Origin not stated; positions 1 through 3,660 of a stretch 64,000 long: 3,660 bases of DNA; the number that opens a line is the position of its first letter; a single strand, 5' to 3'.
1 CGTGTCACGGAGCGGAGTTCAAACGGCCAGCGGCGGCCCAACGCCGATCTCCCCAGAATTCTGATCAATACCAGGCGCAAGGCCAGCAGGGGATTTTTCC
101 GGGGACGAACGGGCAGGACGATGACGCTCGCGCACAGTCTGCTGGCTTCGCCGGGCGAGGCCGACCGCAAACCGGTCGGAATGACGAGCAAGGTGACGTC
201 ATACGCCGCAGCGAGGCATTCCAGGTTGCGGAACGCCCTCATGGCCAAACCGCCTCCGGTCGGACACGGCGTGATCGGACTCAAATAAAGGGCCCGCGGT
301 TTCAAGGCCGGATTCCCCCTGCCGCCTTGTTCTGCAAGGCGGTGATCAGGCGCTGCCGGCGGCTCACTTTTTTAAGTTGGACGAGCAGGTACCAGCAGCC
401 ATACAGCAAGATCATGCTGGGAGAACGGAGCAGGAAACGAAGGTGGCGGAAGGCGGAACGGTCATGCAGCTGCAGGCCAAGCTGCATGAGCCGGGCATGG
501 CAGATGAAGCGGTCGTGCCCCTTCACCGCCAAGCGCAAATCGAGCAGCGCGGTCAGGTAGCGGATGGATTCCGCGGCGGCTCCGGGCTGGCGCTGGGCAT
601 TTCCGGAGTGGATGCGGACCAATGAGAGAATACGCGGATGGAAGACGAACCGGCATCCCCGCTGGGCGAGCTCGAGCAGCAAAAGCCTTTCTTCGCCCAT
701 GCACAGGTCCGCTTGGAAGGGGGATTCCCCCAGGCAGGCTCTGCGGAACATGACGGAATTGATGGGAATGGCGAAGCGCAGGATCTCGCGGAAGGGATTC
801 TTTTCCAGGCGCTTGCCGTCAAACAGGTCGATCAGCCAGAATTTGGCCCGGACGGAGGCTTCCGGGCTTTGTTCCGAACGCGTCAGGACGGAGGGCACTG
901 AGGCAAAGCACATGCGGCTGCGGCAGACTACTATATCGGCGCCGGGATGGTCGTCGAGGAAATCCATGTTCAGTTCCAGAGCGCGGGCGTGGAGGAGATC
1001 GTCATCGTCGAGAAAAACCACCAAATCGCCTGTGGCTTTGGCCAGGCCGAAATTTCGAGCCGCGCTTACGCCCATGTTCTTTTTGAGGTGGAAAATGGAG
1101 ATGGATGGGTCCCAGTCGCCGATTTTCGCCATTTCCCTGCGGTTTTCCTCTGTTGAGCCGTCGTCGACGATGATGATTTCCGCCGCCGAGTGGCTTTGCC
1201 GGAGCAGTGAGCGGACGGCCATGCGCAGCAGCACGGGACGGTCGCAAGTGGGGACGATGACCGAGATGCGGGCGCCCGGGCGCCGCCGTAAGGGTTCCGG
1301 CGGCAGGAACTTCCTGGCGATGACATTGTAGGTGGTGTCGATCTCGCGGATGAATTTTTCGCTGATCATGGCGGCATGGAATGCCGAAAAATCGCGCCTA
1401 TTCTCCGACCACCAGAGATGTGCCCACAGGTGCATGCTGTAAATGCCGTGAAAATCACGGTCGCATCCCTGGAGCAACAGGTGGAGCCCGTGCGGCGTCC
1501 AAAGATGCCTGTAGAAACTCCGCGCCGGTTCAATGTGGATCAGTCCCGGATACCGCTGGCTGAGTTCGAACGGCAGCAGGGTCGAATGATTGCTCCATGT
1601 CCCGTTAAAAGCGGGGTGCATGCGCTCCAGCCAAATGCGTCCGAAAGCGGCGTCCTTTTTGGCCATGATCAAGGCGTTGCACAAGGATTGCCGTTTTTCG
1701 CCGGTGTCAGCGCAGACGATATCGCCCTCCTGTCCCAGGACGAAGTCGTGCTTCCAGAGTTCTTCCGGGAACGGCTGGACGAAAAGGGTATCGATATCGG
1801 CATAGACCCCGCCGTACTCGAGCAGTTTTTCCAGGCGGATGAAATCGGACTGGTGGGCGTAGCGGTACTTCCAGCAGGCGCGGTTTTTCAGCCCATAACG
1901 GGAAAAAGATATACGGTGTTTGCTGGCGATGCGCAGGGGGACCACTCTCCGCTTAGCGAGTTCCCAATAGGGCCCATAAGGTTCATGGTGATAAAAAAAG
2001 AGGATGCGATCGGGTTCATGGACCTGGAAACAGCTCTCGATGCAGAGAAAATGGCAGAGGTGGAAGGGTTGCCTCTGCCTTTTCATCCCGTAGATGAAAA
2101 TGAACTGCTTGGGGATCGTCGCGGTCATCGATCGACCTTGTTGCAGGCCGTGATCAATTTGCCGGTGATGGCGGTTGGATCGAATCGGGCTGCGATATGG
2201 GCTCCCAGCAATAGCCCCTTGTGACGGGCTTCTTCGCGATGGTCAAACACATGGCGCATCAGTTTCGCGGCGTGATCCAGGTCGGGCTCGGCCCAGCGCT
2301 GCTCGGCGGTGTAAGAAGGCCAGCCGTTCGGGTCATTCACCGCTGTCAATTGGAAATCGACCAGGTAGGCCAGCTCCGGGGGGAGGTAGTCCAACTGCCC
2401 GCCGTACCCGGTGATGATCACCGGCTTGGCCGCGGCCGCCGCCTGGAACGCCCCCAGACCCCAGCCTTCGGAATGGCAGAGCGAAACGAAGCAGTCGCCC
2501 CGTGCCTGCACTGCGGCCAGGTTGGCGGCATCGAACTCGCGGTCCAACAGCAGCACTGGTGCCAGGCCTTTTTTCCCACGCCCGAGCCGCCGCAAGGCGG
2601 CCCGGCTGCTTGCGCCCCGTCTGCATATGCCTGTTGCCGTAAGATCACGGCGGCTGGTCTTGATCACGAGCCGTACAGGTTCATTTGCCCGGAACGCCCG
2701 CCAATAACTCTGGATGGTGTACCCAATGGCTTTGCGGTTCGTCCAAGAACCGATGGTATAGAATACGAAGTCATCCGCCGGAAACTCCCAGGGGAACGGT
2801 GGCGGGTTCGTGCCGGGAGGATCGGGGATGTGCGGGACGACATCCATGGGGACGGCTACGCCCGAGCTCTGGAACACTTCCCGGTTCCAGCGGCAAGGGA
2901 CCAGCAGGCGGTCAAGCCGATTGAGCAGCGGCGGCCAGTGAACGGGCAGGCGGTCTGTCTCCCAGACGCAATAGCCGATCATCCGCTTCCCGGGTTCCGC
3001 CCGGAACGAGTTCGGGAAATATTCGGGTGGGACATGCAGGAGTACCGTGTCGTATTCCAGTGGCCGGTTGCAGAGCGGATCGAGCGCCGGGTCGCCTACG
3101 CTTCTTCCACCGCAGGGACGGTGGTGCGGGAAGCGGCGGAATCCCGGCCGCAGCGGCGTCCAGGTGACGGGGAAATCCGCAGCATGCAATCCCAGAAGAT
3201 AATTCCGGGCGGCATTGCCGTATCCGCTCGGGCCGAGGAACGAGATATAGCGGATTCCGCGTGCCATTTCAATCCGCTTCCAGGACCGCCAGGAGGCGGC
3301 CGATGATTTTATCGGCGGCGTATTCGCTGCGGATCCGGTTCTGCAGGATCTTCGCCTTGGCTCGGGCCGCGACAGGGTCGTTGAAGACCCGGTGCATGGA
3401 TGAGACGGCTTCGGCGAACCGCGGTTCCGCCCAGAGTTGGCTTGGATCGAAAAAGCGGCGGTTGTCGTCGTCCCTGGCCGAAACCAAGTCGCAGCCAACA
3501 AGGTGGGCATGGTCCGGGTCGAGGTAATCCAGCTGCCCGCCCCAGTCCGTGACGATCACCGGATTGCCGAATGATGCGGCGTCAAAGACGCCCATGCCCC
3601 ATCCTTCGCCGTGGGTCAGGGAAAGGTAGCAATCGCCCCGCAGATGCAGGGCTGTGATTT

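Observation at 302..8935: Stealth-centred phosphoglycan synthesis/export operon with an unusual accessory gene set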

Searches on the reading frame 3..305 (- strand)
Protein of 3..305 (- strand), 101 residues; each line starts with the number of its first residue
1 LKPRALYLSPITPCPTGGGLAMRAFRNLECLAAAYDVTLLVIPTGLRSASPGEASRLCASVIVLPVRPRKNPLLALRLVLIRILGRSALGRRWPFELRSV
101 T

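Call 17: search_protein_families(library=pfam, proteins=[window:3-305:-], max_evalue=0.001)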
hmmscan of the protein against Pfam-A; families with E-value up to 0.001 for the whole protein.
window:3-305:- (101 aa): 0 families

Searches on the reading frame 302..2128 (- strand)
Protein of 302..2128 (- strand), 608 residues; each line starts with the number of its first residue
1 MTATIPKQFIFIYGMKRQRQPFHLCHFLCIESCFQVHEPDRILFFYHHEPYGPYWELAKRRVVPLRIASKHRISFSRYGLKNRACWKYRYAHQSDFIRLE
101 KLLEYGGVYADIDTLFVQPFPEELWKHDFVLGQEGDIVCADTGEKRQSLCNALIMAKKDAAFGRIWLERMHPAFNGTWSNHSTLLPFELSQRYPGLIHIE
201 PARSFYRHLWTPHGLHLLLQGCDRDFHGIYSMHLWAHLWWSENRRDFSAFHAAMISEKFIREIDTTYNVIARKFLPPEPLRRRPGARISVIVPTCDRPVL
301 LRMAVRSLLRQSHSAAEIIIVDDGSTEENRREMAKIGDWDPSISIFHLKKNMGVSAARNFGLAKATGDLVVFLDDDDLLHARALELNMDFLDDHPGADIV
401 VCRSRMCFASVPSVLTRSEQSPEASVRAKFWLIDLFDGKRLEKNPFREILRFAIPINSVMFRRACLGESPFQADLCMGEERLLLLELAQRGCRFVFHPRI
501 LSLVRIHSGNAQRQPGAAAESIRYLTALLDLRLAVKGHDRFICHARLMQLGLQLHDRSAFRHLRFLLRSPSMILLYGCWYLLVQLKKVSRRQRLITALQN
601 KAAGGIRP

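Call 5: search_protein_families(library=pfam, proteins=[window:302-2128:-], max_evalue=0.01)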
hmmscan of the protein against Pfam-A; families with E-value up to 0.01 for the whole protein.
window:302-2128:- (608 aa): 6 families
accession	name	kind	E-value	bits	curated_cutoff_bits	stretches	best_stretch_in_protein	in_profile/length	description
PF00535.33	Glycos_transf_2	-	7.1e-29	101.3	23.3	1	289-460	1-159/168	Glycosyl transferase family 2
PF13641.12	Glyco_tranf_2_3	-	7.7e-14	52.7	27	1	287-500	2-207/230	Glycosyltransferase like family 2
PF04488.21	Gly_transf_sug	-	2e-09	38.4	23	1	82-124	48-86/93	Glycosyltransferase sugar-binding region containing DXD motif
PF10111.15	Glyco_tranf_2_2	-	3.9e-09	36.9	27.3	1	314-385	28-100/276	Glycosyltransferase like family 2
PF05704.18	Caps_synth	-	9.7e-05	22.3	24.5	1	88-133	108-153/278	Capsular polysaccharide synthesis protein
PF12919.13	TcdA_TcdB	-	0.0026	17.5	23.6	0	89-115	169-195/382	TcdA/TcdB catalytic glycosyltransferase domain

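Call 6: search_protein_families(library=ncbifam, proteins=[window:302-2128:-], max_evalue=0.01)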
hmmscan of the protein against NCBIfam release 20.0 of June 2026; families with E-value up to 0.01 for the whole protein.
window:302-2128:- (608 aa): 24 families
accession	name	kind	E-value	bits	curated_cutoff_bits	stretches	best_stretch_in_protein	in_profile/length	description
NF007482.0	PRK10073.1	equivalog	4.3e-19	68.7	423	1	287-409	7-127/334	glycosyltransferase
NF047683.1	TeichurnBiosyTuaG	equivalog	4.4e-19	69.1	400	1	287-394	7-114/252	teichuronic acid biosynthesis protein TuaG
NF041875.1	EPS_EpsD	equivalog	4.6e-18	65.7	370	1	288-392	1-105/325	exopolysaccharide biosynthesis glycosyltransferase EpsD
TIGR03965.1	mycofact_glyco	equivalog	1.8e-17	63.4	280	1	285-392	73-180/467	mycofactocin biosynthesis glycosyltransferase MftF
NF050050.1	ProtGlycPglI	equivalog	4.8e-17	62.3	500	1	287-389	3-106/306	GalNAc(5)-diNAcBac-PP-undecaprenol beta-1,3-glucosyltransferase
TIGR03937.1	PgaC_IcaA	equivalog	8e-14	51.4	422.3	1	286-402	45-161/407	poly-beta-1,6-N-acetyl-D-glucosamine synthase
NF038299.1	EPS_HpsN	equivalog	2.1e-13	49.9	425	1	287-429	2-146/317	hormogonium polysaccharide biosynthesis glycosyltransferase HpsN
NF041394.1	GtaseAglG_Halo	equivalog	1.2e-11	44.5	440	1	288-381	3-97/304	glucosyl-dolichyl phosphate glucuronosyltransferase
NF007453.0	PRK10018.1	equivalog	1.5e-11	44.5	382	1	287-386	7-106/280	colanic acid biosynthesis glycosyltransferase WcaA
NF053739.1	GlytfEpsEBac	equivalog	2.4e-11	43.1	450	1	288-401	3-117/265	glycosyltransferase EpsE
TIGR04017.1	WcaA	equivalog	4.9e-11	42.7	495.75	1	287-386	6-105/279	colanic acid biosynthesis glycosyltransferase WcaA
TIGR04440.1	glyco_TIGR04440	domain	5e-11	42.7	70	1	288-408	2-122/215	TIGR00180 family glycosyltransferase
NF038302.1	EPS_HpsE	equivalog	4.4e-08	32.4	300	1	289-408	4-128/307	hormogonium polysaccharide biosynthesis glycosyltransferase HpsE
NF047588.1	GlcsyltransPgfSStrep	equivalog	6.1e-08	32.2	500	1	306-401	25-118/308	glycosyltransferase PgfS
TIGR04283.1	glyco_like_mftF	equivalog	1.2e-07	31.6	182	1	288-389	1-95/221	TIGR04283 family arsenosugar biosynthesis glycosyltransferase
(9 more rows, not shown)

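Call 30: find_encoding_contigs(protein=window:302-2128:-, flank=10000, max_places=3)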
Protein window:302-2128:- (608 aa): 1 contig read that carries it; 1 place shown.
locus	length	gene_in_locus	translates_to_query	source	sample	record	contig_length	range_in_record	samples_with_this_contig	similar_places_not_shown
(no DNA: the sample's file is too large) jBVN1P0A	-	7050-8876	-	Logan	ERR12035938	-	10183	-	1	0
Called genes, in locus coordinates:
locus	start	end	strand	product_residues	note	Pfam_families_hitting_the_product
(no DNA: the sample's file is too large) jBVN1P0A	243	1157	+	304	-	PF02585:PIG-L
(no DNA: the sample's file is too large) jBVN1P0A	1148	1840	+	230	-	PF05401:NodS, PF13489:Methyltransf_23, PF05175:MTS (weak), PF08241:Methyltransf_11, PF08242:Methyltransf_12, PF13649:Methyltransf_25, PF13847:Methyltransf_31 (weak)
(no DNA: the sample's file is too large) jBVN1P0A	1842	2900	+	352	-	PF17101:Stealth_CR1, PF11380:Stealth_CR2, PF17102:Stealth_CR3, PF17103:Stealth_CR4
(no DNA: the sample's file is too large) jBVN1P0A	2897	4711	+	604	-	PF00005:ABC_tran, PF13304:AAA_21 (faint), PF02463:SMC_N (weak)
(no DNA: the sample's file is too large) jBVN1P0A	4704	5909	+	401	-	-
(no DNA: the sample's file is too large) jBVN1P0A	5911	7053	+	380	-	-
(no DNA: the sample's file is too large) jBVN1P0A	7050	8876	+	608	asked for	PF04488:Gly_transf_sug, PF13641:Glyco_tranf_2_3, PF00535:Glycos_transf_2, PF10111:Glyco_tranf_2_2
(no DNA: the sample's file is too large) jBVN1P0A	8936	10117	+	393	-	PF13439:Glyco_transf_4 (faint), PF13579:Glyco_trans_4_4, PF00534:Glycos_transf_1, PF13692:Glyco_trans_1_4, PF13524:Glyco_trans_1_2 (weak)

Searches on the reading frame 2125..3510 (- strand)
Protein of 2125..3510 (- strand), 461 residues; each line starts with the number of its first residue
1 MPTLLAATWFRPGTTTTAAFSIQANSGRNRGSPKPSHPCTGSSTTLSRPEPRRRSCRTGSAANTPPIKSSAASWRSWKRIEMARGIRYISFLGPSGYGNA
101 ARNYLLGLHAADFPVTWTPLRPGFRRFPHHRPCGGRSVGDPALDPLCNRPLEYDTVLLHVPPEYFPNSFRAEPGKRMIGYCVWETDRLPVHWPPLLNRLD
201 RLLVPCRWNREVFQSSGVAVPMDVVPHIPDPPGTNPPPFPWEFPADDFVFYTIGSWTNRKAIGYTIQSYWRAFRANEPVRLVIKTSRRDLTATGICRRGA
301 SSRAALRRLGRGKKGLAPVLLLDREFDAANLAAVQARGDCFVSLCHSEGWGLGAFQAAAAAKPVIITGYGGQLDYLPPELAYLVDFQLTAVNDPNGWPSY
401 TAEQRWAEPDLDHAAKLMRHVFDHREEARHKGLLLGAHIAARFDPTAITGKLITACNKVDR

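Call 5: search_protein_families(library=pfam, proteins=[window:2125-3510:-], max_evalue=0.01)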
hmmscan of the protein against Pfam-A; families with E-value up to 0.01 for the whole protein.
window:2125-3510:- (461 aa): 3 families
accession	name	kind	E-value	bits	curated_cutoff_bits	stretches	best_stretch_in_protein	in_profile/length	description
PF13692.12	Glyco_trans_1_4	-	5.5e-05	23.9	27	1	249-373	3-112/142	Glycosyl transferases group 1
PF00534.26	Glycos_transf_1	-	5.9e-05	23.1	26.4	1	330-377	85-132/172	Glycosyl transferases group 1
PF20706.3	GT4-conflict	-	0.00064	19.2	26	1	327-446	271-379/385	Family 4 Glycosyltransferase in conflict systems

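Call 6: search_protein_families(library=ncbifam, proteins=[window:2125-3510:-], max_evalue=0.01)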
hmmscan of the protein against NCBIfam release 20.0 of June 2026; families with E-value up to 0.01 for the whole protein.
window:2125-3510:- (461 aa): 0 families

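Call 31: find_encoding_contigs(protein=window:2125-3267:-, flank=10000, max_places=10)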
Protein window:2125-3267:- (380 aa): 2 contigs read that carry it; 2 places shown.
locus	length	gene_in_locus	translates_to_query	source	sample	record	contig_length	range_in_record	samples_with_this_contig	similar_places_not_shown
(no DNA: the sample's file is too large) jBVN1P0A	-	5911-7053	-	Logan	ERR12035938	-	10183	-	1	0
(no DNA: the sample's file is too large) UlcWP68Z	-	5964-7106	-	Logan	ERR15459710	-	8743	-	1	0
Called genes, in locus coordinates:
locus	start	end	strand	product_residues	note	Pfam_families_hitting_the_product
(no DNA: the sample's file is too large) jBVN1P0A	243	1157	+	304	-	PF02585:PIG-L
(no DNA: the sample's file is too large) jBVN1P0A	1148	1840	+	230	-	PF05401:NodS, PF13489:Methyltransf_23, PF05175:MTS (weak), PF08241:Methyltransf_11, PF08242:Methyltransf_12, PF13649:Methyltransf_25, PF13847:Methyltransf_31 (weak)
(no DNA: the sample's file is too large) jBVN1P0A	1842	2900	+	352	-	PF17101:Stealth_CR1, PF11380:Stealth_CR2, PF17102:Stealth_CR3, PF17103:Stealth_CR4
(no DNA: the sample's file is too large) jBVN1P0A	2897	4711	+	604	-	PF00005:ABC_tran, PF13304:AAA_21 (faint), PF02463:SMC_N (weak)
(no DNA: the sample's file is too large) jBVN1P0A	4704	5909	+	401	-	-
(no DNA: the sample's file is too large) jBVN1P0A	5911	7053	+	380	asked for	-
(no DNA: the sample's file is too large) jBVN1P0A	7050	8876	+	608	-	PF04488:Gly_transf_sug, PF13641:Glyco_tranf_2_3, PF00535:Glycos_transf_2, PF10111:Glyco_tranf_2_2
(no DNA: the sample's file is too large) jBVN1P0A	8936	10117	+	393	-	PF13439:Glyco_transf_4 (faint), PF13579:Glyco_trans_4_4, PF00534:Glycos_transf_1, PF13692:Glyco_trans_1_4, PF13524:Glyco_trans_1_2 (weak)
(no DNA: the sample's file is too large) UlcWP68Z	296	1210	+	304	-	PF02585:PIG-L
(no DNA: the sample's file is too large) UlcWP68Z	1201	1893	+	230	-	PF05401:NodS, PF13489:Methyltransf_23, PF05175:MTS (weak), PF08241:Methyltransf_11, PF08242:Methyltransf_12, PF13649:Methyltransf_25, PF13847:Methyltransf_31 (weak)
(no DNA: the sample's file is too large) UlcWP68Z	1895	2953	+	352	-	PF17101:Stealth_CR1, PF11380:Stealth_CR2, PF17102:Stealth_CR3, PF17103:Stealth_CR4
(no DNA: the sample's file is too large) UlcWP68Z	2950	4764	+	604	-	PF00005:ABC_tran, PF13304:AAA_21 (faint), PF02463:SMC_N (weak)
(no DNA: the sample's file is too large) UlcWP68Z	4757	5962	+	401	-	-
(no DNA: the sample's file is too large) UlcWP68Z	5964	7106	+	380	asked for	-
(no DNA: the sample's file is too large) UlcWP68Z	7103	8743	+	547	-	?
